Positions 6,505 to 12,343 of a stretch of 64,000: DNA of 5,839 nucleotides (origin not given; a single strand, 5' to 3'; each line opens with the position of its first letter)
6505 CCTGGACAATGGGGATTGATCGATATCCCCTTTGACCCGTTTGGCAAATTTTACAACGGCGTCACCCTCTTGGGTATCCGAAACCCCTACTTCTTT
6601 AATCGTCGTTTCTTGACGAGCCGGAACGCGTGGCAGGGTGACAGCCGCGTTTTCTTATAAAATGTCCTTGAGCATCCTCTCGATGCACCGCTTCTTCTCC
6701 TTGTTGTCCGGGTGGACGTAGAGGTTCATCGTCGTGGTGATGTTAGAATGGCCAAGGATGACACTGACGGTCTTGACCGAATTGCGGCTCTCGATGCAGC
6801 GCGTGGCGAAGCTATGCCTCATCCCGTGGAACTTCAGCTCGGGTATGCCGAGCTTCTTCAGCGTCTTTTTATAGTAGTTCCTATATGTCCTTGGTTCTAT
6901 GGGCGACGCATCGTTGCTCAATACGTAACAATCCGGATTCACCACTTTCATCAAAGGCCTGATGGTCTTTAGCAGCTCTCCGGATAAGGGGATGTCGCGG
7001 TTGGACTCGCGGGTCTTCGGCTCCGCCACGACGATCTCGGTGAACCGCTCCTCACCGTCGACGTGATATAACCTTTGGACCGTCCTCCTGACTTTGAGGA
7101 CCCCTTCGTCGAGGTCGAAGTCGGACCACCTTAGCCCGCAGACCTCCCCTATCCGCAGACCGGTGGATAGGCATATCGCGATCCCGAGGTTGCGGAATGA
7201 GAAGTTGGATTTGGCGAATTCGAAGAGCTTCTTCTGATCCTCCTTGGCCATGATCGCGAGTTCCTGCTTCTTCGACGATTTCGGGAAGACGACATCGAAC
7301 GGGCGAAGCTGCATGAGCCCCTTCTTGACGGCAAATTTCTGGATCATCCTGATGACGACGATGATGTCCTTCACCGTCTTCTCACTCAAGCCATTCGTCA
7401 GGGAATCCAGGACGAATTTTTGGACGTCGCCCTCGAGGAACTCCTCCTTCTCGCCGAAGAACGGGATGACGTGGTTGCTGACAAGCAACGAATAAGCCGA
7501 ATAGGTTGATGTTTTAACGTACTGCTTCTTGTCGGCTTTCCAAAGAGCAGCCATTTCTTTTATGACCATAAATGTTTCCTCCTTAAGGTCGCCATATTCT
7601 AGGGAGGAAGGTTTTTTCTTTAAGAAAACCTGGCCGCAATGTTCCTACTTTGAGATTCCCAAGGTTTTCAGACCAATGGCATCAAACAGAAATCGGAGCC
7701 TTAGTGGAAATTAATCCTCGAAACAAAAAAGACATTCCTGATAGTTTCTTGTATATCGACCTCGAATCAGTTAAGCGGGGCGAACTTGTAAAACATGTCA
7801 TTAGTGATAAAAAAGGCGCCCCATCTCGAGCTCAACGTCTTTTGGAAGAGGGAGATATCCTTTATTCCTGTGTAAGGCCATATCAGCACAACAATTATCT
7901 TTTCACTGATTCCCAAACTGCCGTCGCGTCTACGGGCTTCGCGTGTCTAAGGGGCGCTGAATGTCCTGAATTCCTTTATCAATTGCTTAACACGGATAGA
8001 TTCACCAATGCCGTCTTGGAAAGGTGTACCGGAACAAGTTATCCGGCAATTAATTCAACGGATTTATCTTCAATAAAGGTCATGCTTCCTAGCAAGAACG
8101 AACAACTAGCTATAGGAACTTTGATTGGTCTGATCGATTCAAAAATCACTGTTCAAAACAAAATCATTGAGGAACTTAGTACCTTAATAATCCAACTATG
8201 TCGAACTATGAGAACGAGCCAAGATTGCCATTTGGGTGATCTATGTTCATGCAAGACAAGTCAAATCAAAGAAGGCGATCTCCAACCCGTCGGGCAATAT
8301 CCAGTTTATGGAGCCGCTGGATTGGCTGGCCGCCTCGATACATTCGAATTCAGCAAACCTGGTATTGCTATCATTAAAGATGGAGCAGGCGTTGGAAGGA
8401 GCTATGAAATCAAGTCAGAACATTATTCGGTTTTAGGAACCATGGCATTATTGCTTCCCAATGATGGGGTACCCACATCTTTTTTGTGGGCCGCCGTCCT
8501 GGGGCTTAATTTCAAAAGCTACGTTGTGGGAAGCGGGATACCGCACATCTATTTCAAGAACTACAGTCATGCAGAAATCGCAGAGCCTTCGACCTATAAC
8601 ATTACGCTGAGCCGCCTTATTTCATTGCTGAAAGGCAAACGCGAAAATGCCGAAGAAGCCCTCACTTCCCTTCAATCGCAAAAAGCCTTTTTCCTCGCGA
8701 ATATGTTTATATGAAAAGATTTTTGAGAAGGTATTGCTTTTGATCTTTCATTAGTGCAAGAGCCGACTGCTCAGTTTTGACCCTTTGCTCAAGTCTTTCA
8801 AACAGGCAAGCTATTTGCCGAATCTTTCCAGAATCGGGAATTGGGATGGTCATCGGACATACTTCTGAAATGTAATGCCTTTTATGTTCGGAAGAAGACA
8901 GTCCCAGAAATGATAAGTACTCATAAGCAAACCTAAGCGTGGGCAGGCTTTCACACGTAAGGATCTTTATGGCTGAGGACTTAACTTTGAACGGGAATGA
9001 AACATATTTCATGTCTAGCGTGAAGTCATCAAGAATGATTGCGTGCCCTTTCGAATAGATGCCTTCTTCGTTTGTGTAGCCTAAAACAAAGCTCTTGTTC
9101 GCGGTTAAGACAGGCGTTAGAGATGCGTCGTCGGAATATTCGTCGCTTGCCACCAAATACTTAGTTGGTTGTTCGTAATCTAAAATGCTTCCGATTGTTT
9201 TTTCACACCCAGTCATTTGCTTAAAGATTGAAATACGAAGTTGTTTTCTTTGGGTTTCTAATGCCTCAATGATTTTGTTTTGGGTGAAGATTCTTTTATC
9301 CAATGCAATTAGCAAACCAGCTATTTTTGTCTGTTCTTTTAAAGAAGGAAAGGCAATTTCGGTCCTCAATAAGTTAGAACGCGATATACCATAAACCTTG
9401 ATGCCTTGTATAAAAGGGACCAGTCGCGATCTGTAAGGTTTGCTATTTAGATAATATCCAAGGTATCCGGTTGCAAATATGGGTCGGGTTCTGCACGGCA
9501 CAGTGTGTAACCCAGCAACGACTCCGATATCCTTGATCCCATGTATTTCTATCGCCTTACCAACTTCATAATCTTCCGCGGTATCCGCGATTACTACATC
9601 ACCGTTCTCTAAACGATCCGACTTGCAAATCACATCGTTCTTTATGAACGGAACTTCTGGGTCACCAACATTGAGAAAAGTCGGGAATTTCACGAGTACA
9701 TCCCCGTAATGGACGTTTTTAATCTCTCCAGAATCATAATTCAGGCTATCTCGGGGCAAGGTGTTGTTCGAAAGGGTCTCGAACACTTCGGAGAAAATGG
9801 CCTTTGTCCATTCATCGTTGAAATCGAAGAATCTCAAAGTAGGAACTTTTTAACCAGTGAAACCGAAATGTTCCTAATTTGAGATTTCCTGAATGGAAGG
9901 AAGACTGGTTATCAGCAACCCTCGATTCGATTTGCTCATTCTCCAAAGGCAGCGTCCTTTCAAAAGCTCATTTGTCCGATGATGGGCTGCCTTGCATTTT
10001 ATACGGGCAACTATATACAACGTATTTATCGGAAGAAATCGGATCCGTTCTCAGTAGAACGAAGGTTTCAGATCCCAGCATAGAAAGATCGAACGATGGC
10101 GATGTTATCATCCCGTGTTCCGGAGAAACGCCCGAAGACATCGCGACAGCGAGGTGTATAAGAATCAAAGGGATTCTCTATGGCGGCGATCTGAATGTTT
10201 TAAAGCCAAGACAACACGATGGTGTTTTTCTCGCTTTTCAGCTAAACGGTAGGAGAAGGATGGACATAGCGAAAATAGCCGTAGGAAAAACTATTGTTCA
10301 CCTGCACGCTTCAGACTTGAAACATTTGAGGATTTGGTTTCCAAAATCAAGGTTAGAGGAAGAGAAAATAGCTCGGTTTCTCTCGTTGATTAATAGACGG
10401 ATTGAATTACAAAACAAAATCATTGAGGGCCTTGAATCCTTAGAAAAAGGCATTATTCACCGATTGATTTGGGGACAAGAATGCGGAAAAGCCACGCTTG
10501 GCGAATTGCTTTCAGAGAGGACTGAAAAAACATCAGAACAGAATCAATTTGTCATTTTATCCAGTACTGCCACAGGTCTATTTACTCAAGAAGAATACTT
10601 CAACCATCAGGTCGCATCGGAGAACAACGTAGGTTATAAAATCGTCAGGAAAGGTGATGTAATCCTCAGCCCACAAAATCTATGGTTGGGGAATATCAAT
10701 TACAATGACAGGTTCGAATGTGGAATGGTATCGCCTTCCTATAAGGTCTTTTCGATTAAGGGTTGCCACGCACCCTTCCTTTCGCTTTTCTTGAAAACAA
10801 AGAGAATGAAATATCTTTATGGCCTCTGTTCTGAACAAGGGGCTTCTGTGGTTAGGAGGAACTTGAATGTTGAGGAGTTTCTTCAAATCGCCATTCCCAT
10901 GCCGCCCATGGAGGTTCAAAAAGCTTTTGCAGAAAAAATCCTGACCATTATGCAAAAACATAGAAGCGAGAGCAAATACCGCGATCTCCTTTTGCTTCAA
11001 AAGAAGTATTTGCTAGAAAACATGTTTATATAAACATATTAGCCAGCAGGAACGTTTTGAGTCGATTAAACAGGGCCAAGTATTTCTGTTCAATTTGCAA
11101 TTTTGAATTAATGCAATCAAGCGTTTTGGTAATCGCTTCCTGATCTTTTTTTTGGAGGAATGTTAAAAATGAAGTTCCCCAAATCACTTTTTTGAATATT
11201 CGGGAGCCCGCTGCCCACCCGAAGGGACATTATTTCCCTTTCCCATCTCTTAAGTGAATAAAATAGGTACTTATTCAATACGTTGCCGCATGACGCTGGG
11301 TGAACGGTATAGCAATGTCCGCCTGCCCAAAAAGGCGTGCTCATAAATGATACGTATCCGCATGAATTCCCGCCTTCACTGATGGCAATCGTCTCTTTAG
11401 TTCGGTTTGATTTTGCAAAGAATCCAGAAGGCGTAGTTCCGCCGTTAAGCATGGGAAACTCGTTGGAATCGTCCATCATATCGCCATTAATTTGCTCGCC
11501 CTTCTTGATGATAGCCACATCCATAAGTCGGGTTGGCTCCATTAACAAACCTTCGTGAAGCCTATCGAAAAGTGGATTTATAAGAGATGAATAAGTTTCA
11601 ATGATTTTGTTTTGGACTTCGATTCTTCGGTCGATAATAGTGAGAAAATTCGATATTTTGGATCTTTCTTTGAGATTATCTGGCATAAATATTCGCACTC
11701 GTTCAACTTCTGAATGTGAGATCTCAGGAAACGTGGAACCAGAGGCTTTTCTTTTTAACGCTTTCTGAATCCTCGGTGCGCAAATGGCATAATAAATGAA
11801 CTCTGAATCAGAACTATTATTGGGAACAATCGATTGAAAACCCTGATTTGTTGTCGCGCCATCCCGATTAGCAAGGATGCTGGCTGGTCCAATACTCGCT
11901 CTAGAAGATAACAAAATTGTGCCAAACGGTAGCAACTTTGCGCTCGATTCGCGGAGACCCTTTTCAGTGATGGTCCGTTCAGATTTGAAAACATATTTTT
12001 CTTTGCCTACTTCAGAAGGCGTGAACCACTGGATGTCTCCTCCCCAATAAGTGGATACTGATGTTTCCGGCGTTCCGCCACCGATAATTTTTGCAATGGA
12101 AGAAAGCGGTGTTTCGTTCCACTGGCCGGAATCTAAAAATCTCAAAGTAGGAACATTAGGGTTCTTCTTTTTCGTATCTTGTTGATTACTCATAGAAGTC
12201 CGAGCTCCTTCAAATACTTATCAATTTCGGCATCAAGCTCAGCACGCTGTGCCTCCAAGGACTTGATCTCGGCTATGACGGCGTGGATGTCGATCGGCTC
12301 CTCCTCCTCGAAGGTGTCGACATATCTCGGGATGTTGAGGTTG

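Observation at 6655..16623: Phase-variable Type I RM locus: recombinase plus four hsdS genes sharing inverted 5' and central repeats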

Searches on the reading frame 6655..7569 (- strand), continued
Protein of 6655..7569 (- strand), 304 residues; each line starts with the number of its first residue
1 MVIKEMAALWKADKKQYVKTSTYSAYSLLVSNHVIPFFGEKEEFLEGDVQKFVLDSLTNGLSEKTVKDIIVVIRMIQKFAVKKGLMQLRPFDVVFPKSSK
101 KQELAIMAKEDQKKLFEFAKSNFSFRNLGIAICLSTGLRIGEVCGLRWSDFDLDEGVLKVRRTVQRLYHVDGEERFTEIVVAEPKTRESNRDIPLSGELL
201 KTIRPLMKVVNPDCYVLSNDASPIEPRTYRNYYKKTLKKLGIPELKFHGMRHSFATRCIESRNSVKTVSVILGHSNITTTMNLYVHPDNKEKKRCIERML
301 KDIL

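Call 48: search_protein_families(library=padloc, proteins=[window:6655-7569:-])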
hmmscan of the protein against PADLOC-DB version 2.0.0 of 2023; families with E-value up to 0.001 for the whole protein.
window:6655-7569:- (304 aa): 0 families

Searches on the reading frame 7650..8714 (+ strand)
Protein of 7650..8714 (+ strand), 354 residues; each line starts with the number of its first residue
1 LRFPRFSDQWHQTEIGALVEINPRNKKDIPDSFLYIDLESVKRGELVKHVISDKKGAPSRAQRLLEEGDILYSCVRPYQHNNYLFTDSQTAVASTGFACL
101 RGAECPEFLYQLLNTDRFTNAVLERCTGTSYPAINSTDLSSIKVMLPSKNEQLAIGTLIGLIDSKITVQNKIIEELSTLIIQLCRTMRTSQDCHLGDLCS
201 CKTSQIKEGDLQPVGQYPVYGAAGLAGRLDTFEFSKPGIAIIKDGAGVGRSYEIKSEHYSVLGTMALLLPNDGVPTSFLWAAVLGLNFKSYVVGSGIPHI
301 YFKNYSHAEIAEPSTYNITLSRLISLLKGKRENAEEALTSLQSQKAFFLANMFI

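Call 4: search_protein_families(library=pfam, proteins=[window:7650-8714:+])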
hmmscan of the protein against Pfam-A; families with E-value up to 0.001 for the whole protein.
window:7650-8714:+ (354 aa): 1 family
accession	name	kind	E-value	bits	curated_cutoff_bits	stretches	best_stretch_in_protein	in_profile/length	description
PF01420.25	Methylase_S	-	7e-15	56.1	22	2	10-176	4-166/168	Type I restriction modification DNA specificity domain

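Call 53: find_encoding_contigs(protein=window:7704-8714:+, flank=5000, max_places=10)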
Protein window:7704-8714:+ (336 aa): 4 contigs read that carry it; 2 places shown.
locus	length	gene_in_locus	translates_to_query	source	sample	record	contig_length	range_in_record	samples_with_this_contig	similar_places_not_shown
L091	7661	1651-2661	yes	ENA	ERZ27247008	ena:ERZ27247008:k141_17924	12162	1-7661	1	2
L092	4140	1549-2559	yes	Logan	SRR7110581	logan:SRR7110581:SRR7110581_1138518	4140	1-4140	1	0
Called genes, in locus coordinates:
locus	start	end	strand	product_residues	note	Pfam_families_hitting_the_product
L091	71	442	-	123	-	PF13396:PLDc_N (weak)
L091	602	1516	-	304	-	PF14659:Phage_int_SAM_3 (weak), PF00589:Phage_integrase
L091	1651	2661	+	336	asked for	PF01420:Methylase_S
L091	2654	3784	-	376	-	PF01420:Methylase_S (faint)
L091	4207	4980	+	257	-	PF01420:Methylase_S (weak)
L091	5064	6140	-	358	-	PF01420:Methylase_S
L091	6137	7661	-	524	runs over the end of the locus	PF12161:HsdM_N, PF02384:N6_Mtase, PF07669:Eco57I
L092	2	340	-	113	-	?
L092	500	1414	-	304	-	PF14659:Phage_int_SAM_3 (weak), PF00589:Phage_integrase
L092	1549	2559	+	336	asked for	PF01420:Methylase_S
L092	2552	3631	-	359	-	-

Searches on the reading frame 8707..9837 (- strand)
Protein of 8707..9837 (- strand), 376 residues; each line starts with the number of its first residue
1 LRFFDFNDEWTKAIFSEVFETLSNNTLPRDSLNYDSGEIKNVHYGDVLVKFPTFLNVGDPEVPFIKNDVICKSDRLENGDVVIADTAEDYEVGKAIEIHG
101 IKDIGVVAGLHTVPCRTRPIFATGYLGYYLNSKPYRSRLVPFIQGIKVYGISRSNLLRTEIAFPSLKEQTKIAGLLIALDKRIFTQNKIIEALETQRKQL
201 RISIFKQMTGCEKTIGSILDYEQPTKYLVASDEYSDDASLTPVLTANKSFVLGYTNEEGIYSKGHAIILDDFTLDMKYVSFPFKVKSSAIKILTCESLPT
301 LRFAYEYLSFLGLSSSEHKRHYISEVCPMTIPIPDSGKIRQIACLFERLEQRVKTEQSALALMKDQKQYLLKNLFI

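Call 4: search_protein_families(library=pfam, proteins=[window:8707-9837:-])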
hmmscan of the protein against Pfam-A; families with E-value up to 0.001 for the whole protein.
window:8707-9837:- (376 aa): 1 family
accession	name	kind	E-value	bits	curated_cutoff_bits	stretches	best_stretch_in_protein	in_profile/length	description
PF01420.25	Methylase_S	-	9.1e-06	26.4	22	0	103-194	77-167/168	Type I restriction modification DNA specificity domain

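Call 52: find_encoding_contigs(protein=window:8707-9837:-, flank=5000, max_places=10)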
Protein window:8707-9837:- (376 aa): 6 contigs read that carry it; 4 places shown.
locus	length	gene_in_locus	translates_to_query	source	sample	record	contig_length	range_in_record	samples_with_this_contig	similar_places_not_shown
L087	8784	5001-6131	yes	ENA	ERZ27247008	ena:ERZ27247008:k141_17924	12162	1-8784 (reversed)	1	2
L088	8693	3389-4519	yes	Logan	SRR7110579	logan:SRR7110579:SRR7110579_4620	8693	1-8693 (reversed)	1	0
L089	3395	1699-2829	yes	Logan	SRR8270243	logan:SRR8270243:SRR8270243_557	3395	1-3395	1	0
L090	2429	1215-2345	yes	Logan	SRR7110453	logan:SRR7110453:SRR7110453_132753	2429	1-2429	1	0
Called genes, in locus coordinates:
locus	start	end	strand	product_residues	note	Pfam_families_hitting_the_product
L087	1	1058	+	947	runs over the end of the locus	PF04313:HSDR_N, PF00270:DEAD, PF04851:ResIII, PF18766:SWI2_SNF2, PF22679:T1R_D3-like, PF12008:EcoR124_C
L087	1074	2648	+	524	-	PF12161:HsdM_N, PF02384:N6_Mtase, PF07669:Eco57I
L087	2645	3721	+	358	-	PF01420:Methylase_S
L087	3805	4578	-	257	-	PF01420:Methylase_S (weak)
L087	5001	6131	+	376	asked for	PF01420:Methylase_S (faint)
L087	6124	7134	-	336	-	PF01420:Methylase_S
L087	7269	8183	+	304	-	PF14659:Phage_int_SAM_3 (weak), PF00589:Phage_integrase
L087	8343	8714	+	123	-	PF13396:PLDc_N (weak)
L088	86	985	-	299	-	PF14659:Phage_int_SAM_3 (weak), PF00589:Phage_integrase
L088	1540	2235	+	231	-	PF01420:Methylase_S (weak)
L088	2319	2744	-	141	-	PF01420:Methylase_S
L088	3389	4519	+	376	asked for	PF01420:Methylase_S (faint)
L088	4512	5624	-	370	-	PF01420:Methylase_S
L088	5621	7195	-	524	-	PF12161:HsdM_N, PF02384:N6_Mtase, PF07669:Eco57I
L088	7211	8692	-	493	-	?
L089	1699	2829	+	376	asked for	PF01420:Methylase_S (faint)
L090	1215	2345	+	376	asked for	PF01420:Methylase_S (faint)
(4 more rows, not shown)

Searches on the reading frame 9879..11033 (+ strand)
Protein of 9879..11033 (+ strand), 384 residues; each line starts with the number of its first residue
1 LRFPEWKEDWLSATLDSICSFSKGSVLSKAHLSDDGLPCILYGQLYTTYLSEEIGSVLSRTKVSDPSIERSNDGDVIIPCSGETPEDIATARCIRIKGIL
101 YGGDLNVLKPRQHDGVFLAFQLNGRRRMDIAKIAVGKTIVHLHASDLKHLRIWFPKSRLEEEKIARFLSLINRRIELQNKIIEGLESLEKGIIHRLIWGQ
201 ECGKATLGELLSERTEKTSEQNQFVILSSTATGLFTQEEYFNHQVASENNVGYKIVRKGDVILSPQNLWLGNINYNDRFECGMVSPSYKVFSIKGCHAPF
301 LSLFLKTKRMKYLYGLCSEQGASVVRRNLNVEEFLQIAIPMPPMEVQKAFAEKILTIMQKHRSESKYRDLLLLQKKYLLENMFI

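Call 4: search_protein_families(library=pfam, proteins=[window:9879-11033:+])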
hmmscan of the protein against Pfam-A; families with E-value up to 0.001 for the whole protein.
window:9879-11033:+ (384 aa): 1 family
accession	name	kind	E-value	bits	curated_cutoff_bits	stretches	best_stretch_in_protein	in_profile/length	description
PF01420.25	Methylase_S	-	3.2e-14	53.9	22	2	8-186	2-167/168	Type I restriction modification DNA specificity domain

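Call 40: find_encoding_contigs(protein=window:9879-11033:+, flank=6000, max_places=10)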
Protein window:9879-11033:+ (384 aa): 3 contigs read that carry it; 2 places shown.
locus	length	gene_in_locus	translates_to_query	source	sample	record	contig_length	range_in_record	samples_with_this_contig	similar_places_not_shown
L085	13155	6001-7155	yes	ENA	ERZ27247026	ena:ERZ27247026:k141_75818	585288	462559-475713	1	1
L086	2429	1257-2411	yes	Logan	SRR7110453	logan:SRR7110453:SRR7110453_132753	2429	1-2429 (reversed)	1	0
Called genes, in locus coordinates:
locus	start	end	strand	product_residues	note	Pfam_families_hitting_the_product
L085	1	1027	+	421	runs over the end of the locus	PF06580:His_kinase, PF02518:HATPase_c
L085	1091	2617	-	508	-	PF13396:PLDc_N (weak), PF13091:PLDc_2, PF00614:PLDc (weak), PF13091:PLDc_2, PF00614:PLDc (weak)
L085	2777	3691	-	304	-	PF14659:Phage_int_SAM_3 (weak), PF00589:Phage_integrase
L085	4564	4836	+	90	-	-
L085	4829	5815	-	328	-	PF01420:Methylase_S (faint)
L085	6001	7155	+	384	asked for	PF01420:Methylase_S (weak)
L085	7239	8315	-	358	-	PF01420:Methylase_S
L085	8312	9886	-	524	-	PF12161:HsdM_N, PF02384:N6_Mtase, PF07669:Eco57I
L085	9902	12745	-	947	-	PF04313:HSDR_N, PF00270:DEAD, PF04851:ResIII, PF18766:SWI2_SNF2, PF22679:T1R_D3-like, PF12008:EcoR124_C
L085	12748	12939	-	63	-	PF15731:MqsA_antitoxin (weak), PF12844:HTH_19 (weak), PF13560:HTH_31 (weak), PF01381:HTH_3, PF13412:HTH_24 (faint)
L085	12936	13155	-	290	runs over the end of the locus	PF01541:GIY-YIG (weak), PF14267:DUF4357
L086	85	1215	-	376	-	PF01420:Methylase_S (faint)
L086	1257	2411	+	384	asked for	PF01420:Methylase_S (weak)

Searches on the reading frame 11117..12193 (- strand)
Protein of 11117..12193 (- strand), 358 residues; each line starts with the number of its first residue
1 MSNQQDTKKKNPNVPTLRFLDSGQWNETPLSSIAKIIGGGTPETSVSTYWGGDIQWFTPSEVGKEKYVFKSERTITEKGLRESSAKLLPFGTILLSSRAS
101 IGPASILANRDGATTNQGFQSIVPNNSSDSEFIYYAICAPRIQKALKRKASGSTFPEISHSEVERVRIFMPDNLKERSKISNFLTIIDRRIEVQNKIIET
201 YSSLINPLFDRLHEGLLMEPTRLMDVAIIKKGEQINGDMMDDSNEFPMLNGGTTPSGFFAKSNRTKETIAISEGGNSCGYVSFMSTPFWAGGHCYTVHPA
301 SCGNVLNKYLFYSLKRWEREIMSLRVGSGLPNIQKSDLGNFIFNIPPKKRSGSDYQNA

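Call 4: search_protein_families(library=pfam, proteins=[window:11117-12193:-])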
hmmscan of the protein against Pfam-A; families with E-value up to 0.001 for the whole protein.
window:11117-12193:- (358 aa): 1 family
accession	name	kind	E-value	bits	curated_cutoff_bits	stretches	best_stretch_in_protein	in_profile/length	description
PF01420.25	Methylase_S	-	4.4e-37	128.3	22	2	24-199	3-164/168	Type I restriction modification DNA specificity domain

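Call 38: search_protein_families(library=ncbifam, proteins=[window:11117-12193:-])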
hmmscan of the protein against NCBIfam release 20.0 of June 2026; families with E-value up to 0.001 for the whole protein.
window:11117-12193:- (358 aa): 2 families
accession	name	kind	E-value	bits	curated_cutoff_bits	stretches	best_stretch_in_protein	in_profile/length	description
NF007278.0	PRK09737.1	equivalog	2.8e-06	26.4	662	1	24-171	9-159/461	type I restriction-modification system specificity subunit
NF047740.1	antiphage_MADS5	equivalog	3.5e-05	22.8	400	1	71-177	316-429/461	methylation-associated defense system restriction endonuclease subunit S MAD5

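Call 48: search_protein_families(library=padloc, proteins=[window:11117-12193:-])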
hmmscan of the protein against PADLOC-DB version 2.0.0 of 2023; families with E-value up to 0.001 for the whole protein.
window:11117-12193:- (358 aa): 93 families (the best 25 are shown)
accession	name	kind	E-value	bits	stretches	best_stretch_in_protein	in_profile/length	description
PDLC03099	Specificity_I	-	1.9e-46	157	3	24-173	200-347/405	Type I specificity subunit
PDLC03108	Specificity_I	-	1.3e-41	141.4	1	9-223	22-232/452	Type I specificity subunit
PDLC04137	mad5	-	5.8e-41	139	1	24-348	2-355/392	mads_5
PDLC03068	Specificity_I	-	1.1e-38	131.5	2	24-201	3-179/403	Type I specificity subunit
PDLC03178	Specificity_I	-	5.4e-36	122.8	2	14-204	205-401/411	Type I specificity subunit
PDLC03592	Specificity_II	-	3.1e-35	120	2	66-203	49-182/392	Type II specificity subunit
PDLC03157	Specificity_I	-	4.8e-34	115.9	1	24-204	179-356/367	Type I specificity subunit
PDLC03162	Specificity_I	-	8e-34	115.2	1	24-182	216-375/431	Type I specificity subunit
PDLC03090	Specificity_I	-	9.1e-33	112.1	2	25-206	237-420/434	Type I specificity subunit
PDLC03089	Specificity_I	-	2.9e-32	110.3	1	22-203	2-184/446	Type I specificity subunit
PDLC03161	Specificity_I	-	9.7e-30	101.7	1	29-208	212-387/405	Type I specificity subunit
PDLC03086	Specificity_I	-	7.3e-29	99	2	114-209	99-195/458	Type I specificity subunit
PDLC03124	Specificity_I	-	6.2e-28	96.8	1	9-196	2-193/413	Type I specificity subunit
PDLC03098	Specificity_I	-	1.3e-27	95.3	1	24-199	28-204/443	Type I specificity subunit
PDLC03078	Specificity_I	-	8.9e-27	92.6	1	13-192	5-188/419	Type I specificity subunit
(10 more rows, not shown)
